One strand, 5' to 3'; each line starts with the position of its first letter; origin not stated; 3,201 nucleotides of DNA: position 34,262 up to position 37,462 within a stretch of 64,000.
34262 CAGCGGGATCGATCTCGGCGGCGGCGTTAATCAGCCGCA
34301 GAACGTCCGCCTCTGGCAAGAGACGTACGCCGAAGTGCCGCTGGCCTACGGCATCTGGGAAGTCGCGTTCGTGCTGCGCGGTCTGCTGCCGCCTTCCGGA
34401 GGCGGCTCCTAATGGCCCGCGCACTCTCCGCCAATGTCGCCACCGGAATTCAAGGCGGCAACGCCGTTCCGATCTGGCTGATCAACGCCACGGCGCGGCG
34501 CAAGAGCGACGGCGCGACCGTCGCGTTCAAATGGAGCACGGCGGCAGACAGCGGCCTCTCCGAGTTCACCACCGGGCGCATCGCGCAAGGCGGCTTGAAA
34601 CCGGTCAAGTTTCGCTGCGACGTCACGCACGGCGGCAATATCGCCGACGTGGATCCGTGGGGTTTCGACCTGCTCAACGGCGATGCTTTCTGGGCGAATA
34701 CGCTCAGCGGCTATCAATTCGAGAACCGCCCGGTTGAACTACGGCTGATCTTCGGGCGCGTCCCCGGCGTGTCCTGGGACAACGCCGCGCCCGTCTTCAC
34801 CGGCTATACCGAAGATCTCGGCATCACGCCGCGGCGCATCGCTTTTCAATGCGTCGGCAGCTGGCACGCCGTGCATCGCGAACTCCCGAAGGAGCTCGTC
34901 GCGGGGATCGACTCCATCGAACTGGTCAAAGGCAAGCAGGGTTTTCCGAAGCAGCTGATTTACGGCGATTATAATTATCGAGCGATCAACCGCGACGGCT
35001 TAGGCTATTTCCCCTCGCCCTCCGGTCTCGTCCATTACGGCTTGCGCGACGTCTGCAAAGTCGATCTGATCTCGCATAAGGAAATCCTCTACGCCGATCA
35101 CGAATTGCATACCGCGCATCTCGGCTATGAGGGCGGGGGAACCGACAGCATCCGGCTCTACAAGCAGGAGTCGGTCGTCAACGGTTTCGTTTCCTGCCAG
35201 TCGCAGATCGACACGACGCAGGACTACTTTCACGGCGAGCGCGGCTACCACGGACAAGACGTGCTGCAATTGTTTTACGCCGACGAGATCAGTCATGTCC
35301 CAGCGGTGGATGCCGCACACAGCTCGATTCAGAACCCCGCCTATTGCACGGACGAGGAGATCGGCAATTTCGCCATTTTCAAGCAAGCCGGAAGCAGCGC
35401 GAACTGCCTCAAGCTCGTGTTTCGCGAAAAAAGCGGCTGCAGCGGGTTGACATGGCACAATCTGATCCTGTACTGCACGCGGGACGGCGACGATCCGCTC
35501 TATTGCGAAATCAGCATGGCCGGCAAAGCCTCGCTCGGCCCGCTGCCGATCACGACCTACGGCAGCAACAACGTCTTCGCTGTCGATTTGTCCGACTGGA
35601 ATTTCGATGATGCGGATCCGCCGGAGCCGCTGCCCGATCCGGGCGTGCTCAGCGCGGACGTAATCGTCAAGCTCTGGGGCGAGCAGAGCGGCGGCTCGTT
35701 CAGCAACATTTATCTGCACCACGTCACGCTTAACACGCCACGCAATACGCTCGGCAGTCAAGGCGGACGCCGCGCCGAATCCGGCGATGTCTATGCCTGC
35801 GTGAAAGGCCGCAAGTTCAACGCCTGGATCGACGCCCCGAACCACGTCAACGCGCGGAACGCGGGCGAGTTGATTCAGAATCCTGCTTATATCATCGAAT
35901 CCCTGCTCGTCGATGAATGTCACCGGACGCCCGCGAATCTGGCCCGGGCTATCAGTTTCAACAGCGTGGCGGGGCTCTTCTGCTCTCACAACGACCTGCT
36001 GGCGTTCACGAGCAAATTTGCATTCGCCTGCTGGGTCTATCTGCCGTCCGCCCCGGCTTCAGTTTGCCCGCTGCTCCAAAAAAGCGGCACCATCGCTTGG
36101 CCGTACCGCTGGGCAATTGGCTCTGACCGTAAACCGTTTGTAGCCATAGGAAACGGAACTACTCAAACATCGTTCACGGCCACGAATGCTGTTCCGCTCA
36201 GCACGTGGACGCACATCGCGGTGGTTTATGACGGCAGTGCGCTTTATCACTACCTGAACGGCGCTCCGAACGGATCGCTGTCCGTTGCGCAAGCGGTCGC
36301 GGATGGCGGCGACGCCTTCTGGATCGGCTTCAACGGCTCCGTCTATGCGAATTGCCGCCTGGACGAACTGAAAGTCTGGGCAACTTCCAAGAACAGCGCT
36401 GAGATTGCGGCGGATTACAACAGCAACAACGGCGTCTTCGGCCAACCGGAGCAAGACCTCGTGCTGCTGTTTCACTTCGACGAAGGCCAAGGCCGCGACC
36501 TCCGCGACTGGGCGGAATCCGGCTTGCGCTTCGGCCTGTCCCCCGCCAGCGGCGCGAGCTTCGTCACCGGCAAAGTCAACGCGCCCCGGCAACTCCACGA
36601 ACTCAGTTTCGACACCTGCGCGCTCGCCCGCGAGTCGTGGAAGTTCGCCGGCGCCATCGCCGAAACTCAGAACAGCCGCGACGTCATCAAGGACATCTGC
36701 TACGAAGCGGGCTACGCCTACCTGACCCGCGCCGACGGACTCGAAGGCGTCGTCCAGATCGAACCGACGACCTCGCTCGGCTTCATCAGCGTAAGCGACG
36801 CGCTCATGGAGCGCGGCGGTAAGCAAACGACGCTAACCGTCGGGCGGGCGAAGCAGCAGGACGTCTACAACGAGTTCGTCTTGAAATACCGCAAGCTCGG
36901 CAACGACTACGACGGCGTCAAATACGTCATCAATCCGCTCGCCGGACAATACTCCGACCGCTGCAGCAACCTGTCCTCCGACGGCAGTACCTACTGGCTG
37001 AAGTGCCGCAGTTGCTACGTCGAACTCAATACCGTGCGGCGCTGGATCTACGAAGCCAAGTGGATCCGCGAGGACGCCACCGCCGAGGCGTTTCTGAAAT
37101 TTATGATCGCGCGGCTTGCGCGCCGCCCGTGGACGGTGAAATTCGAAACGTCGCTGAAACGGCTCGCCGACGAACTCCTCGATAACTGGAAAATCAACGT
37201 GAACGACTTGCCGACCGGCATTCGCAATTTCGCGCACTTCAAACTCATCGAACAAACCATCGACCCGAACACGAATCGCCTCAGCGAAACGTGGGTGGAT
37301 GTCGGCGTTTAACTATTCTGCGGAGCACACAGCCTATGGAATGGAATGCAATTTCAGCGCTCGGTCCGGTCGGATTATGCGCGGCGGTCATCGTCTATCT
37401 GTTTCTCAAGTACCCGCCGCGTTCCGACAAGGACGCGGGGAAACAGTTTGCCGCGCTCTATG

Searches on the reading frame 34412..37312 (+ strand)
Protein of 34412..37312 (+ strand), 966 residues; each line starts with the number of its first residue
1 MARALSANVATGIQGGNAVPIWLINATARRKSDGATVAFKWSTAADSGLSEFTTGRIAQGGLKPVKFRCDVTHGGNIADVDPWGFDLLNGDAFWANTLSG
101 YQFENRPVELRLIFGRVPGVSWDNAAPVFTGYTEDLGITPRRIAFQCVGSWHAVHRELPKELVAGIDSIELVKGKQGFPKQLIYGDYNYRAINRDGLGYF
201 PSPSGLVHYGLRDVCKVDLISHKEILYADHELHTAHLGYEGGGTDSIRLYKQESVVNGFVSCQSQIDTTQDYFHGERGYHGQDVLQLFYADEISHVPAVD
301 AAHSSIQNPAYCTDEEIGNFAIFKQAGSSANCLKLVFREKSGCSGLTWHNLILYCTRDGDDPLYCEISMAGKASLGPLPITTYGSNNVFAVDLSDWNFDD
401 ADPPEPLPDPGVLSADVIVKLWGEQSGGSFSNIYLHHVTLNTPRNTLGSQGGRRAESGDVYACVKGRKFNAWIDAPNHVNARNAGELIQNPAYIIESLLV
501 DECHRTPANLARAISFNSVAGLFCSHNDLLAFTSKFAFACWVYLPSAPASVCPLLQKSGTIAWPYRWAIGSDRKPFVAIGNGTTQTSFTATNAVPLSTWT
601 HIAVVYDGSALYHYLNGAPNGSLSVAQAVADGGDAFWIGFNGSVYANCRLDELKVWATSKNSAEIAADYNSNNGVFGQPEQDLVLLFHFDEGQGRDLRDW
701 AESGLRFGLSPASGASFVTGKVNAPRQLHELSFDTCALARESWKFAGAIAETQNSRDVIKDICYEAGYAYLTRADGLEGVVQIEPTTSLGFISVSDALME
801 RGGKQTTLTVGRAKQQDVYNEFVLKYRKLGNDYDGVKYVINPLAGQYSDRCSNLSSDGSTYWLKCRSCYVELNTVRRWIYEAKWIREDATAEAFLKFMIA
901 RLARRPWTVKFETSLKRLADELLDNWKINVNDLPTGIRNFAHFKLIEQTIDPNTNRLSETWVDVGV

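Call 9: search_protein_families(library=pfam, proteins=[window:34412-37312:+], max_evalue=0.001)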
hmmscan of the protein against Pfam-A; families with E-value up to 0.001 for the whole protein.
window:34412-37312:+ (966 aa): 1 family
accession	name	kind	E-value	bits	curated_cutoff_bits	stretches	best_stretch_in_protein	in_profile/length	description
PF13385.13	Laminin_G_3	-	7.2e-20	72.1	27.6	1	526-666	10-151/151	Concanavalin A-like lectin/glucanases superfamily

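Call 35: search_protein_families(library=phrogs, proteins=[window:34412-37312:+], max_evalue=0.001)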
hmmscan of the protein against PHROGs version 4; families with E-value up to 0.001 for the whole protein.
window:34412-37312:+ (966 aa): 5 families
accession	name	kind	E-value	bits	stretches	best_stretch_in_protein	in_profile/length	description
phrog_3545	-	unknown function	2.3e-08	33.6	1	525-665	807-969/1115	-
phrog_13163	-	tail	7.5e-07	28.4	1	577-692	622-732/976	baseplate wedge subunit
phrog_1469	-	tail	1.3e-05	23.3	1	585-694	616-722/2607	baseplate wedge subunit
phrog_701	-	head and packaging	0.00025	17.8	1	524-920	4075-4404/6136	virion structural protein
phrog_19601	-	tail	0.00088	17.4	0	579-693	730-841/2043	baseplate wedge subunit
